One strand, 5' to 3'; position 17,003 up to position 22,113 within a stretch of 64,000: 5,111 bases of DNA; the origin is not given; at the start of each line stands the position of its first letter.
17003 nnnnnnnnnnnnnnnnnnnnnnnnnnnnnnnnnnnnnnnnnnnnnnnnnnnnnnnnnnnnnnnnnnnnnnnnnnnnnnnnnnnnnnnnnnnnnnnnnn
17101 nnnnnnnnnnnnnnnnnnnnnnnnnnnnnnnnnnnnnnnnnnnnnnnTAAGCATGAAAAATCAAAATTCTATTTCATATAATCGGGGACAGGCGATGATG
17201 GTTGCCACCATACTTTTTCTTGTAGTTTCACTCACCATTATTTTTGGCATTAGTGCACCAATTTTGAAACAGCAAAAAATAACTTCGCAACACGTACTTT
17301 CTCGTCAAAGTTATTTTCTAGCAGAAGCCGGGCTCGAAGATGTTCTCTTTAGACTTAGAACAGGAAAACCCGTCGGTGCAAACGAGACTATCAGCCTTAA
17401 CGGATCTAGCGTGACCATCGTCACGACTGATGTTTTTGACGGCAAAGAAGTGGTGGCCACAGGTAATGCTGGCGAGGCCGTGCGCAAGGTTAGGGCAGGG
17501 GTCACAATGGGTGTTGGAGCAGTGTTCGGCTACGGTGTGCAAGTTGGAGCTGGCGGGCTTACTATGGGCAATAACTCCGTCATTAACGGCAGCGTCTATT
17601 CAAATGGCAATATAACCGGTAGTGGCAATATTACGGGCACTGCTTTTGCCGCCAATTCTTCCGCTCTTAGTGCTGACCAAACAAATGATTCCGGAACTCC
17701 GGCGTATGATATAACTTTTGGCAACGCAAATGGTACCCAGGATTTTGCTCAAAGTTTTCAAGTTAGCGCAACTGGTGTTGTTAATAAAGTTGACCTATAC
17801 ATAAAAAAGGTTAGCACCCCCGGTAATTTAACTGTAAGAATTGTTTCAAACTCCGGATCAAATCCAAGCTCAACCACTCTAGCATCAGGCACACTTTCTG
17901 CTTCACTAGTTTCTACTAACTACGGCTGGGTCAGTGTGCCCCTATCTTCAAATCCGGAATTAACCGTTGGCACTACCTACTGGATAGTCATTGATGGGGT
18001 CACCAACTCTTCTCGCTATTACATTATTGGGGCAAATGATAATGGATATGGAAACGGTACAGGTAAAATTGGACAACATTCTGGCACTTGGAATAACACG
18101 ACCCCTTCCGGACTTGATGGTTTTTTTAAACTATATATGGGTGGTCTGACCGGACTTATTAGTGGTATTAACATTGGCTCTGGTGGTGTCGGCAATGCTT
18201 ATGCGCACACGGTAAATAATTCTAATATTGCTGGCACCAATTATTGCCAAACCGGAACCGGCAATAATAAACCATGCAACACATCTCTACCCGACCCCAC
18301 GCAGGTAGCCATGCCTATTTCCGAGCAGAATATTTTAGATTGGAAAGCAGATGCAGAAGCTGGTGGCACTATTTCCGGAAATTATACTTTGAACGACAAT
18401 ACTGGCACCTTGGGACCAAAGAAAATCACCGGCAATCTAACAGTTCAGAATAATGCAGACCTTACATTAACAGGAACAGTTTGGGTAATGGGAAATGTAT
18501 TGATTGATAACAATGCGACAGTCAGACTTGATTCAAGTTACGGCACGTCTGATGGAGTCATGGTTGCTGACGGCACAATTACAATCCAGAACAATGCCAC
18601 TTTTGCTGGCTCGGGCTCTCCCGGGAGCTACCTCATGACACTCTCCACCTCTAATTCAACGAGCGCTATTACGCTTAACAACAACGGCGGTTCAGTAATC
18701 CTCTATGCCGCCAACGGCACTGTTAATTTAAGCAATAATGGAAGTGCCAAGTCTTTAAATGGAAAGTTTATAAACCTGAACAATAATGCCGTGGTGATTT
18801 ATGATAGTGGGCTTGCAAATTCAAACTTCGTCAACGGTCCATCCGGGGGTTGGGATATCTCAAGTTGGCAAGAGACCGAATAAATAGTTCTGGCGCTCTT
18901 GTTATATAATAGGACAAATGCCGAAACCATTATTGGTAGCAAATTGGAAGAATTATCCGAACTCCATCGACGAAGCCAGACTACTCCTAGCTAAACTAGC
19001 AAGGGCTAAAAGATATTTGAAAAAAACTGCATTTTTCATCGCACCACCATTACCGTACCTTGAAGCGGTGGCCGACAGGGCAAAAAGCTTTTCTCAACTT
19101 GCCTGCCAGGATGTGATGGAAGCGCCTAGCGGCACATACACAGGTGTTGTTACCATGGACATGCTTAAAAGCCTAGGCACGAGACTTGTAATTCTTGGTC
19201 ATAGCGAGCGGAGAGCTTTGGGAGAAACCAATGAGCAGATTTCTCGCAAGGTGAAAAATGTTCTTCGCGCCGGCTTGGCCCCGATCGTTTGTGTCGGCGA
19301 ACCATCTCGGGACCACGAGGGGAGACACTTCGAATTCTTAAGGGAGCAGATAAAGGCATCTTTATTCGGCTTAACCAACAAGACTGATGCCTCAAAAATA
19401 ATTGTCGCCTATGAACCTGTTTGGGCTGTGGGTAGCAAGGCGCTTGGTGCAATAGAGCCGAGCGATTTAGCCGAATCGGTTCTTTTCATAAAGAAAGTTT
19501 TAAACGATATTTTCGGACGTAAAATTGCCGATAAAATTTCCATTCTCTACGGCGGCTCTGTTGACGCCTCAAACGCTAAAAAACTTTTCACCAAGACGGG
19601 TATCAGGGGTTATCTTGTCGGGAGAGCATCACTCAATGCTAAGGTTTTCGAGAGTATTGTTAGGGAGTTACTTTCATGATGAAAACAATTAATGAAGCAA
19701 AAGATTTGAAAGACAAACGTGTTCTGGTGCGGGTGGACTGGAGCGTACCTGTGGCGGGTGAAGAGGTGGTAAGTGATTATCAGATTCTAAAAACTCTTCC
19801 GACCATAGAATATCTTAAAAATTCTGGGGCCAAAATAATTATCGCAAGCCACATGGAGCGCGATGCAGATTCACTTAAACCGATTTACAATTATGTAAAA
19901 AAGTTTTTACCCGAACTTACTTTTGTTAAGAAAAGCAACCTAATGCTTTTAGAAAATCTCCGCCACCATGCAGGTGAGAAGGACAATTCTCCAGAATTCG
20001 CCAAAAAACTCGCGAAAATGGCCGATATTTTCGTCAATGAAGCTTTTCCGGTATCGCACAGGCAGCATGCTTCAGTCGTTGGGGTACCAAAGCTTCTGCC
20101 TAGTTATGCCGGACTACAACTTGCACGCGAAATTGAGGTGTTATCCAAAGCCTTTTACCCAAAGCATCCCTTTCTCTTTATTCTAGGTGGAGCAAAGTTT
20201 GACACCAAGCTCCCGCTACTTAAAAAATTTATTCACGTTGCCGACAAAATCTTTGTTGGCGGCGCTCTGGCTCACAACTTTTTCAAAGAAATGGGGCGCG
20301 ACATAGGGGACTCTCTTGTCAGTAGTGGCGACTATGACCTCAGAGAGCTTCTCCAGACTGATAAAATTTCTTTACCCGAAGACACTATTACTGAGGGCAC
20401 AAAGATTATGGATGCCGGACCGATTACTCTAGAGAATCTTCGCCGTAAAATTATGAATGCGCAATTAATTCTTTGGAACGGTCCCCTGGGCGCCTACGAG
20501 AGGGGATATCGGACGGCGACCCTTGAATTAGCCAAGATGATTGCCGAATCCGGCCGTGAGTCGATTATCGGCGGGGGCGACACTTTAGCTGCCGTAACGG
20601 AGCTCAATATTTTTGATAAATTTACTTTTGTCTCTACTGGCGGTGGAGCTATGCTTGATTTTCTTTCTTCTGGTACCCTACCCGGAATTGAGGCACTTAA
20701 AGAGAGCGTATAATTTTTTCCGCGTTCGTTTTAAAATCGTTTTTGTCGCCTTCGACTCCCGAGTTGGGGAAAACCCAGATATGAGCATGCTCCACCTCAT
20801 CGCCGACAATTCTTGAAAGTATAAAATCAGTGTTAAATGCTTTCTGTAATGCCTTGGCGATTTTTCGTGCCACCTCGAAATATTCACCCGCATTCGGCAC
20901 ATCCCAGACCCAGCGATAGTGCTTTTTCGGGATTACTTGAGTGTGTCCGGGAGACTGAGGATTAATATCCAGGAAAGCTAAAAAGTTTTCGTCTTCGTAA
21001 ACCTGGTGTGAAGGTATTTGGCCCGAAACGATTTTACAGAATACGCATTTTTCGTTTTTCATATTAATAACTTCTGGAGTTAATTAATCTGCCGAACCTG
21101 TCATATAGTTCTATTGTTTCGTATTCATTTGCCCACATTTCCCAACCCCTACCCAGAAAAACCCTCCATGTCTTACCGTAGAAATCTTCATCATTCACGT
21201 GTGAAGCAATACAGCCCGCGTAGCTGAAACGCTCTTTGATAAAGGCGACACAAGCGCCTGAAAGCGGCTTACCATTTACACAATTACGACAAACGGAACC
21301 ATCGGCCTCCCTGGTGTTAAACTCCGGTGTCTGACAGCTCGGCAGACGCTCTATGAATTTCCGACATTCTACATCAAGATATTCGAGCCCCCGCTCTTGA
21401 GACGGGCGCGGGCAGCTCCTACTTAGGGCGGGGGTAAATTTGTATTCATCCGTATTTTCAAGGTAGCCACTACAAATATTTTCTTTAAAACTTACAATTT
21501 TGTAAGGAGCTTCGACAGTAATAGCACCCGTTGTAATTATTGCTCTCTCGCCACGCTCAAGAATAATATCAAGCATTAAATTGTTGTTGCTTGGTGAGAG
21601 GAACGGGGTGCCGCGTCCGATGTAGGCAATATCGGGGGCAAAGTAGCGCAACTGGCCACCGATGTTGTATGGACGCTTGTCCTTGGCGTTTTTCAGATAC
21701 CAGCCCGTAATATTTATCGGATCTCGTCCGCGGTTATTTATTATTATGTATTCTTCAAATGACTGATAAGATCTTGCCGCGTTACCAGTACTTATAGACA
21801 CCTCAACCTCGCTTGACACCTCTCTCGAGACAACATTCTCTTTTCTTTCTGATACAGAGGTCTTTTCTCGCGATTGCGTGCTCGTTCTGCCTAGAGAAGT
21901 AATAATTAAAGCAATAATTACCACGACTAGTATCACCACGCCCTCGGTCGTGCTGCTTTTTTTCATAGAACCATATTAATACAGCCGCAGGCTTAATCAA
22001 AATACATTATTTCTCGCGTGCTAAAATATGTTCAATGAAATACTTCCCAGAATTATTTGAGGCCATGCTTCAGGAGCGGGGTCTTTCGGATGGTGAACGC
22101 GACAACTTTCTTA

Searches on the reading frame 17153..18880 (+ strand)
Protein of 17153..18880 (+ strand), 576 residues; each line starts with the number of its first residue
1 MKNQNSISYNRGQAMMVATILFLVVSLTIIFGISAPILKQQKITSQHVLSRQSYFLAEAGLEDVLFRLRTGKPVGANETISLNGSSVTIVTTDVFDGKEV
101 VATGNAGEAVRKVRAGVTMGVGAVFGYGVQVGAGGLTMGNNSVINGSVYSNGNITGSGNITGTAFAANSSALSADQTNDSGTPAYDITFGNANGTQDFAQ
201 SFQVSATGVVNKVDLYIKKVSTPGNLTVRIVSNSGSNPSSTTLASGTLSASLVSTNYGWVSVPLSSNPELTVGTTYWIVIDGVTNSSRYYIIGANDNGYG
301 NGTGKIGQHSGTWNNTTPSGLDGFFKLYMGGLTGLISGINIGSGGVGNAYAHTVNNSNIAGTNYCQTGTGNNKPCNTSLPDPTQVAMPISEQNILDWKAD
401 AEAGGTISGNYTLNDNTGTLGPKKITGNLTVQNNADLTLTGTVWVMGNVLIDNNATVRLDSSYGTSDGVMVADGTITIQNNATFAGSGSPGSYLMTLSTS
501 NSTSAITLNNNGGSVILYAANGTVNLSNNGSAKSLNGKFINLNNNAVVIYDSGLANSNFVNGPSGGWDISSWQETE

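Call 10: search_protein_families(library=pfam, proteins=[window:17153-18880:+], max_evalue=0.001)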
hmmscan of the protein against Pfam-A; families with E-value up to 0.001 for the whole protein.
window:17153-18880:+ (576 aa): 0 families

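Call 80: search_solved_structures(query=window:17153-18880:+, max_evalue=1)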
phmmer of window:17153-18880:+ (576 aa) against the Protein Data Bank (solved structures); distinct sequences matched with E-value up to 1: 1.
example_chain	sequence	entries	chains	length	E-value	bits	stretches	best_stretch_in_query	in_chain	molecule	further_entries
4h7o_A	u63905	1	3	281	0.88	11.2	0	86-163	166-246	Serine acetyltransferase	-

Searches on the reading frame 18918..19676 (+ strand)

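Call 10: search_protein_families(library=pfam, proteins=[window:18918-19676:+], max_evalue=0.001)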
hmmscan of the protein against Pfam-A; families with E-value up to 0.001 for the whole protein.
window:18918-19676:+ (253 aa): 1 family
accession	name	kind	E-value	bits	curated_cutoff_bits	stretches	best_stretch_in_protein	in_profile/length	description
PF00121.24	TIM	-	1e-66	225.4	20.1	1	4-250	1-244/245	Triosephosphate isomerase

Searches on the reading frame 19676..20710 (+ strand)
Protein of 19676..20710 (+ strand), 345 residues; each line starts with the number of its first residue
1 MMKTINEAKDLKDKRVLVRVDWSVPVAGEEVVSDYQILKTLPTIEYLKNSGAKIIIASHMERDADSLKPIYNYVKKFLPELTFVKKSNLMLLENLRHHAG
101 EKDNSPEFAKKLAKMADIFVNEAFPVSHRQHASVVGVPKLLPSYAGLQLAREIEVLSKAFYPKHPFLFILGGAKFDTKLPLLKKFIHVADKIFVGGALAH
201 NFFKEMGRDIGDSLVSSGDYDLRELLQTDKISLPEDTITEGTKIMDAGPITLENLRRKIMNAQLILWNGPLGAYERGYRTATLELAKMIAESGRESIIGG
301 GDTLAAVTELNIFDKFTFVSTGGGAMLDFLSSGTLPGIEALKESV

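Call 10: search_protein_families(library=pfam, proteins=[window:19676-20710:+], max_evalue=0.001)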
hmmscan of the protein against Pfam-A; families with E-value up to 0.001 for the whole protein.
window:19676-20710:+ (345 aa): 1 family
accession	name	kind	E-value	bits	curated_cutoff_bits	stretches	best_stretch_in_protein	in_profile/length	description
PF00162.24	PGK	-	1.3e-91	307.9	27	1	10-331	5-377/379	Phosphoglycerate kinase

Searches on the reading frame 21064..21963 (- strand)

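Call 10: search_protein_families(library=pfam, proteins=[window:21064-21963:-], max_evalue=0.001)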
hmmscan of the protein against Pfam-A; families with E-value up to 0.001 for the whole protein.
window:21064-21963:- (299 aa): 1 family
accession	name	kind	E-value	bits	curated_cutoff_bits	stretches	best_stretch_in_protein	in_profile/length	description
PF00932.25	LTD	-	4.8e-06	27.4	34.3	1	53-147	6-71/109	Lamin Tail Domain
